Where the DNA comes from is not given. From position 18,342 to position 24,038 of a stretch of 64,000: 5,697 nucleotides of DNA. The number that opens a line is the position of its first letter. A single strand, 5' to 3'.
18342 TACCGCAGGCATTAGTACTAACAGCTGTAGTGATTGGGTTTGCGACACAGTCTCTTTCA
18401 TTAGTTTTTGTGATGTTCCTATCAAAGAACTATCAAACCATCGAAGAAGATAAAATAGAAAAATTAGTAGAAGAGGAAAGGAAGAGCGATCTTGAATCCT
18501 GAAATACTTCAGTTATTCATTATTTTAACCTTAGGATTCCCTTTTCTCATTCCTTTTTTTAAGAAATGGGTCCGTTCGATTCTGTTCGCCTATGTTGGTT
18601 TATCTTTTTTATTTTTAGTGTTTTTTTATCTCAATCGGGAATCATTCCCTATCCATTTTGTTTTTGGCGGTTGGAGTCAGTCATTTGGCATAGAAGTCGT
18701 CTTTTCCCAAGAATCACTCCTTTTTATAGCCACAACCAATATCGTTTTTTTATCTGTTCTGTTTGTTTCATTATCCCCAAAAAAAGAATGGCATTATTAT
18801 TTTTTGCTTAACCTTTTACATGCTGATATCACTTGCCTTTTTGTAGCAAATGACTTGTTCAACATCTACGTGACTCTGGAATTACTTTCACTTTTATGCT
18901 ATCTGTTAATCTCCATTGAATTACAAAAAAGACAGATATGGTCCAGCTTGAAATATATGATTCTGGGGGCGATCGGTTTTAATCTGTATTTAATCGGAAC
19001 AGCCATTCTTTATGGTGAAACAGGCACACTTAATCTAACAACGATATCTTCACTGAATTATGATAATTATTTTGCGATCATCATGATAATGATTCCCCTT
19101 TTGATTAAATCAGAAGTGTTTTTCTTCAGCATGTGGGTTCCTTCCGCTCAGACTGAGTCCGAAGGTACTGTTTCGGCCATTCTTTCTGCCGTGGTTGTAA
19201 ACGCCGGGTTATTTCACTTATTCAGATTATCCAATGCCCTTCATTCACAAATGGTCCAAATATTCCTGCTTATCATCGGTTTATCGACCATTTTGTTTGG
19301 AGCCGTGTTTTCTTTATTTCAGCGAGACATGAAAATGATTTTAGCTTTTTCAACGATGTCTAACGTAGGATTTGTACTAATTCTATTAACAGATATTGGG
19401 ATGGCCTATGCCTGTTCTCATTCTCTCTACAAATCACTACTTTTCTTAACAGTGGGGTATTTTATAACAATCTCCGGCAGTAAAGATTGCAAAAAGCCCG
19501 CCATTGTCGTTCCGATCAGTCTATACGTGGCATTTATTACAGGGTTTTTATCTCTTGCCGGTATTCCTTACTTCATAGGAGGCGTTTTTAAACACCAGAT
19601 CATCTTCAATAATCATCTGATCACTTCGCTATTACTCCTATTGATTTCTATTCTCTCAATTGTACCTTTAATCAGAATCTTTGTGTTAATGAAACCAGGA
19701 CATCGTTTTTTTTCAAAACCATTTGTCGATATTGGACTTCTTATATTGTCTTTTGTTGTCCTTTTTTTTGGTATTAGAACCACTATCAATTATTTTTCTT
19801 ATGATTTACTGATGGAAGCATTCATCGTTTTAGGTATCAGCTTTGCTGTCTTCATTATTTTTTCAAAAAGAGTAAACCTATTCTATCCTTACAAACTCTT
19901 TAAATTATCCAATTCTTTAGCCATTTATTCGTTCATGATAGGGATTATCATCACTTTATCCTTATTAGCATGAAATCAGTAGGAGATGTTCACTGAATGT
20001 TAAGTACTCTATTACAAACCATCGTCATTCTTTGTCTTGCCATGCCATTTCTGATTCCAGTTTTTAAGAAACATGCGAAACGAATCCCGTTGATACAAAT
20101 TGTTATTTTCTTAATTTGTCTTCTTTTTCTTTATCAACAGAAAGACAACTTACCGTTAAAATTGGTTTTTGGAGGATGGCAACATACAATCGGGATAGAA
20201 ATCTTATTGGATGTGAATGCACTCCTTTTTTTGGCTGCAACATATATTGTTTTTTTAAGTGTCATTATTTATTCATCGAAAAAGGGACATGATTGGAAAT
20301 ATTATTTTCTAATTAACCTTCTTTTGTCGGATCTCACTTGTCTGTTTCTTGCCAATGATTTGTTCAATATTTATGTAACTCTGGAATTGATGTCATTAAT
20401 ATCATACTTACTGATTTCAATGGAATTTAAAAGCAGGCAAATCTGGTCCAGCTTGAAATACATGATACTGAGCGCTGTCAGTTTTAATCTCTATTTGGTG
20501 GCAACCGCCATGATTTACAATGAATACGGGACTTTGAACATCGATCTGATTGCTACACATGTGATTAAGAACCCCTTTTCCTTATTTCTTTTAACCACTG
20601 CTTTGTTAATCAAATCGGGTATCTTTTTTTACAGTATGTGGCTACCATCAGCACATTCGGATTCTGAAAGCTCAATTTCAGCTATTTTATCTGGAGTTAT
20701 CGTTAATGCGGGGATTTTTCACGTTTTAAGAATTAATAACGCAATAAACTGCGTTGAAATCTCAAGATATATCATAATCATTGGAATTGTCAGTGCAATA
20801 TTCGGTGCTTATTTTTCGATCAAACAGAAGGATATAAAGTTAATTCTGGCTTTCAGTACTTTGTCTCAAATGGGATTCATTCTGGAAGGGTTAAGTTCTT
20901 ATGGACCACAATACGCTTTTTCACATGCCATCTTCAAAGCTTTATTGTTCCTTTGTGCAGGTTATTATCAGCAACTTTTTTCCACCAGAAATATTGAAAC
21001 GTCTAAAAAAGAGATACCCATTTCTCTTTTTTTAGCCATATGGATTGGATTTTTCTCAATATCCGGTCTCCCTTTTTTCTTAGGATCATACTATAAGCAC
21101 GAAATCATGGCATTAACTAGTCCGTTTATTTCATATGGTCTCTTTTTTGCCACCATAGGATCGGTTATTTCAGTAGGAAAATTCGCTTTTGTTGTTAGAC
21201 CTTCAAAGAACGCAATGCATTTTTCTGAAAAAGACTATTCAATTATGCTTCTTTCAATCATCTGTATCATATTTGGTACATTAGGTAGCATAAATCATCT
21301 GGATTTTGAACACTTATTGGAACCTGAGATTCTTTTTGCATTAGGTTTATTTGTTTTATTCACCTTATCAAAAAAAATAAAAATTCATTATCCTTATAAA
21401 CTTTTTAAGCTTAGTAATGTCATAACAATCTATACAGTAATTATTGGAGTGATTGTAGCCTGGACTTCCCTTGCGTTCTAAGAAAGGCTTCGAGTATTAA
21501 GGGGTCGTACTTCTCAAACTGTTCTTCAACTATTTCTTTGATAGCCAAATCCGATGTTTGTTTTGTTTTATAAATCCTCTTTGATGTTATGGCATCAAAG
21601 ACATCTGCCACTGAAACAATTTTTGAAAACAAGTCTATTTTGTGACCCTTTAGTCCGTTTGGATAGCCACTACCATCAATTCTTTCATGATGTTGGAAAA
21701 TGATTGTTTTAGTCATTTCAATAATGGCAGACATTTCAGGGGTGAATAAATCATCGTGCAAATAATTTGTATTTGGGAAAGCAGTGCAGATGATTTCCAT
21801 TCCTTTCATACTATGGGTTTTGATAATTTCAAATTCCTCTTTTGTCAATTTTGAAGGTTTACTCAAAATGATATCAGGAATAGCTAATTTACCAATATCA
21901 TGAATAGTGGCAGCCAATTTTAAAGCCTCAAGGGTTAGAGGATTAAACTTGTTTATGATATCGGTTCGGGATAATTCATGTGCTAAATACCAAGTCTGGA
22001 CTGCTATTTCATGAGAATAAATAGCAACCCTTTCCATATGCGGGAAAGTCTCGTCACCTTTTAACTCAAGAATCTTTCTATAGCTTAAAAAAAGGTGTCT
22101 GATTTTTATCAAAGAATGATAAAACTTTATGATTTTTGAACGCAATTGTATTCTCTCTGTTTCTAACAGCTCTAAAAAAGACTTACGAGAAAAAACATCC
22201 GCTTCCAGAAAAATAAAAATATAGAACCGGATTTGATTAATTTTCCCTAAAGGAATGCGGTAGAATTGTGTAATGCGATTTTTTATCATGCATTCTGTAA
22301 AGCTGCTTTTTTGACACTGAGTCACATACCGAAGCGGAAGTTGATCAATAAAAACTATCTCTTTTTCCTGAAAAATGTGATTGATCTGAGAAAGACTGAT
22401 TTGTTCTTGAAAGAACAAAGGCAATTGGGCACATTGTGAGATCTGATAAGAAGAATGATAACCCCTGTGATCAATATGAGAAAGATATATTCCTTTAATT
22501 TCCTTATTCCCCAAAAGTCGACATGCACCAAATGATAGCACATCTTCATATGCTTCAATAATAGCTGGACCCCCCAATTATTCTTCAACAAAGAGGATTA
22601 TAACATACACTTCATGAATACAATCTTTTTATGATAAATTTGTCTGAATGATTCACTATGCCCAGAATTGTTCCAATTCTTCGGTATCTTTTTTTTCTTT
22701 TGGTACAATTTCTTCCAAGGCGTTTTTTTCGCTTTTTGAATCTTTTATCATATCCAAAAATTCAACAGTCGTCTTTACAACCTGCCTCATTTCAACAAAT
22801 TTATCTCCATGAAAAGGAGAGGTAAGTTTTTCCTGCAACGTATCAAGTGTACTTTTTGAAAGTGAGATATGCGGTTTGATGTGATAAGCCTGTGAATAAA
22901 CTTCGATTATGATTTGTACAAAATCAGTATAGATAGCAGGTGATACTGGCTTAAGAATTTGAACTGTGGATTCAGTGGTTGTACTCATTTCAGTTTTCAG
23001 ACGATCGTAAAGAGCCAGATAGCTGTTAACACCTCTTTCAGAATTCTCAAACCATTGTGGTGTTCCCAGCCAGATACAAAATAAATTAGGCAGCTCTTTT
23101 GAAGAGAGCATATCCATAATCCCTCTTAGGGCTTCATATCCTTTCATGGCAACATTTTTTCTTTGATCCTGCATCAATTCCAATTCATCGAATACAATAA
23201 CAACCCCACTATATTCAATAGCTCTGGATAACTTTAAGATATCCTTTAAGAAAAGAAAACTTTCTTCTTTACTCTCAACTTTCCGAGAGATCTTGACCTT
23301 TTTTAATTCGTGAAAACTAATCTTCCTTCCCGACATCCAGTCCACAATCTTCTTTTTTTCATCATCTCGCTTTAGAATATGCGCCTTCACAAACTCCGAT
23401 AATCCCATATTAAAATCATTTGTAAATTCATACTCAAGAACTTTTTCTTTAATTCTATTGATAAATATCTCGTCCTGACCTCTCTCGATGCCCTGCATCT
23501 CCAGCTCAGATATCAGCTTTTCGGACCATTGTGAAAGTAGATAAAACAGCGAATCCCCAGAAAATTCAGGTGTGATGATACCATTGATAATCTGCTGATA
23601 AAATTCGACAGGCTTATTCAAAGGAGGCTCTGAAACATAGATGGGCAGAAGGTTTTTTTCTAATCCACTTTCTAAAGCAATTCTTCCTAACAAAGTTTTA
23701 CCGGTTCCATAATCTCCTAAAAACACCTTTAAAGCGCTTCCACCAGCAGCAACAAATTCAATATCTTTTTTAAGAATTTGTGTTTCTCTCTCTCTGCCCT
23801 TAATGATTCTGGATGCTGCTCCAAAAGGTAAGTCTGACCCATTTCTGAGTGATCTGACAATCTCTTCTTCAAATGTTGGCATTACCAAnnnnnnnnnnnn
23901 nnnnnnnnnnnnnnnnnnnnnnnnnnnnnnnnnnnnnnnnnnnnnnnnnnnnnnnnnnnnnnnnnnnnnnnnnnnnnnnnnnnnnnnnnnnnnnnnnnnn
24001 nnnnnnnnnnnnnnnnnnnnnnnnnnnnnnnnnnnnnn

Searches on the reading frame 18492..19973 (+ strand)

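Call 44: search_protein_families(library=pfam, proteins=[window:18492-19973:+], max_evalue=0.001)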
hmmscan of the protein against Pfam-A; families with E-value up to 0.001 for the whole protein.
window:18492-19973:+ (493 aa): 1 family
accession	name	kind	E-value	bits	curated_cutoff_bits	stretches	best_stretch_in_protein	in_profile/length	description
PF00361.26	Proton_antipo_M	-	8e-40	137.3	21.5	1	119-388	1-289/294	NADH:quinone oxidoreductase/Mrp antiporter, TM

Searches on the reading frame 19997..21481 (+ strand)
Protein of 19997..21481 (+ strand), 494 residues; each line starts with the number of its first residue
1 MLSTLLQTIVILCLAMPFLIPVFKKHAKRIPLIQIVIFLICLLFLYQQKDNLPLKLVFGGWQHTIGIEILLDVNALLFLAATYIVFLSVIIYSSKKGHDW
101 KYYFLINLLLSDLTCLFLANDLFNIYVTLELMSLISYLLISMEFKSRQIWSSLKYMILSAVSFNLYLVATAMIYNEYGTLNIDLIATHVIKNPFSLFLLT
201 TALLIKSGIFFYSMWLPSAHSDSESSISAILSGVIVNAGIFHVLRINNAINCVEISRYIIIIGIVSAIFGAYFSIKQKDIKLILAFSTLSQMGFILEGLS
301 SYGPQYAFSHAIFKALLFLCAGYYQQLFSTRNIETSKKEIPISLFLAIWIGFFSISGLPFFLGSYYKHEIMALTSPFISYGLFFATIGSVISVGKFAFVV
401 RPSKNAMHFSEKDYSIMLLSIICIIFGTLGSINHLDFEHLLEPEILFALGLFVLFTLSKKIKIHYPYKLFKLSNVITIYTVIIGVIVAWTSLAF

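Call 44: search_protein_families(library=pfam, proteins=[window:19997-21481:+], max_evalue=0.001)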
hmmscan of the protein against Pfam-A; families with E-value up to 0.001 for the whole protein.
window:19997-21481:+ (494 aa): 1 family
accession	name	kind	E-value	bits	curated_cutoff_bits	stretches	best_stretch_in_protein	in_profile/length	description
PF00361.26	Proton_antipo_M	-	3.2e-43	148.4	21.5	1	119-391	1-293/294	NADH:quinone oxidoreductase/Mrp antiporter, TM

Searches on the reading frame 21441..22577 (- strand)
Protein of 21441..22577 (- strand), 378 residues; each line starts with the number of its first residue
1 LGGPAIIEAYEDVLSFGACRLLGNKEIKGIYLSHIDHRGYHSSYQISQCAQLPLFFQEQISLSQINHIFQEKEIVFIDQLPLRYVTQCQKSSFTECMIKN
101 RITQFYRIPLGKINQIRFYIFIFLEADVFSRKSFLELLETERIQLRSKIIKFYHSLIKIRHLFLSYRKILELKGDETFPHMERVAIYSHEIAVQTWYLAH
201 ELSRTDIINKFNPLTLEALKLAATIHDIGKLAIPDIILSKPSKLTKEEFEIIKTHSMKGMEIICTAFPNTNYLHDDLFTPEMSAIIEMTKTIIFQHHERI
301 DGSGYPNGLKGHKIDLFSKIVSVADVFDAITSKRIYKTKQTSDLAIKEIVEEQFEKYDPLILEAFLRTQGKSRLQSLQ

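Call 44: search_protein_families(library=pfam, proteins=[window:21441-22577:-], max_evalue=0.001)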
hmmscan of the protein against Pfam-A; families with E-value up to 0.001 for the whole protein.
window:21441-22577:- (378 aa): 2 families
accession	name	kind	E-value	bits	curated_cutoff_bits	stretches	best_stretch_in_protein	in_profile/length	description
PF13487.12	HD_5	-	1.8e-27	96.6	27.2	1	210-359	33-168/170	HD domain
PF01966.28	HD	-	2.6e-16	60.4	22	1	178-329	2-115/116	HD domain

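Call 60: search_protein_families(library=padloc, proteins=[window:21441-22577:-], max_evalue=0.001)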
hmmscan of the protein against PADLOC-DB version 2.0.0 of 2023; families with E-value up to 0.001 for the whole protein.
window:21441-22577:- (378 aa): 0 families

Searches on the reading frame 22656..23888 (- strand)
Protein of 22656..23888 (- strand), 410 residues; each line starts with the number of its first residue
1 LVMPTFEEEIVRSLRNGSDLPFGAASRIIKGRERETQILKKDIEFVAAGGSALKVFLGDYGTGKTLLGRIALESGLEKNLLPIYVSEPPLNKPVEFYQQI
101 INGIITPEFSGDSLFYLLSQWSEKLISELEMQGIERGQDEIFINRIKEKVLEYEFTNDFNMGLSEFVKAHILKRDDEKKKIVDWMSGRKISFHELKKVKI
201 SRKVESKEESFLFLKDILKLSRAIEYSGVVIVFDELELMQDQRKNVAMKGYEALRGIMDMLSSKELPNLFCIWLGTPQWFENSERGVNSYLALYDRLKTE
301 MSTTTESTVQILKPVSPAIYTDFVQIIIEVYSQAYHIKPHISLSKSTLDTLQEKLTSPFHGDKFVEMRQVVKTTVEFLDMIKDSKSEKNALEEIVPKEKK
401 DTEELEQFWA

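Call 44: search_protein_families(library=pfam, proteins=[window:22656-23888:-], max_evalue=0.001)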
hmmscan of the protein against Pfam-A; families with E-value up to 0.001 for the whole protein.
window:22656-23888:- (410 aa): 2 families
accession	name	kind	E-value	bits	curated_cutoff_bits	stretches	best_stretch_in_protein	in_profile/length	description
PF10923.14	BrxC_BrxD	-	1.3e-53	182.8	22.2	1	7-385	6-402/414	BREX system ATP-binding protein BrxC/D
PF13401.12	AAA_22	-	0.0003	21.5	27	0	55-125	9-79/130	AAA domain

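Call 60: search_protein_families(library=padloc, proteins=[window:22656-23888:-], max_evalue=0.001)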
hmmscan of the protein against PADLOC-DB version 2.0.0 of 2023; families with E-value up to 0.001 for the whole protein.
window:22656-23888:- (410 aa): 2 families
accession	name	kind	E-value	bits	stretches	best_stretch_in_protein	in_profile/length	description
PDLC02494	BrxD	-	2.7e-41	140.2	1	7-385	9-402/440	BrxD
PDLC03959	SngB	-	1.6e-27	94.7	1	7-399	11-419/439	-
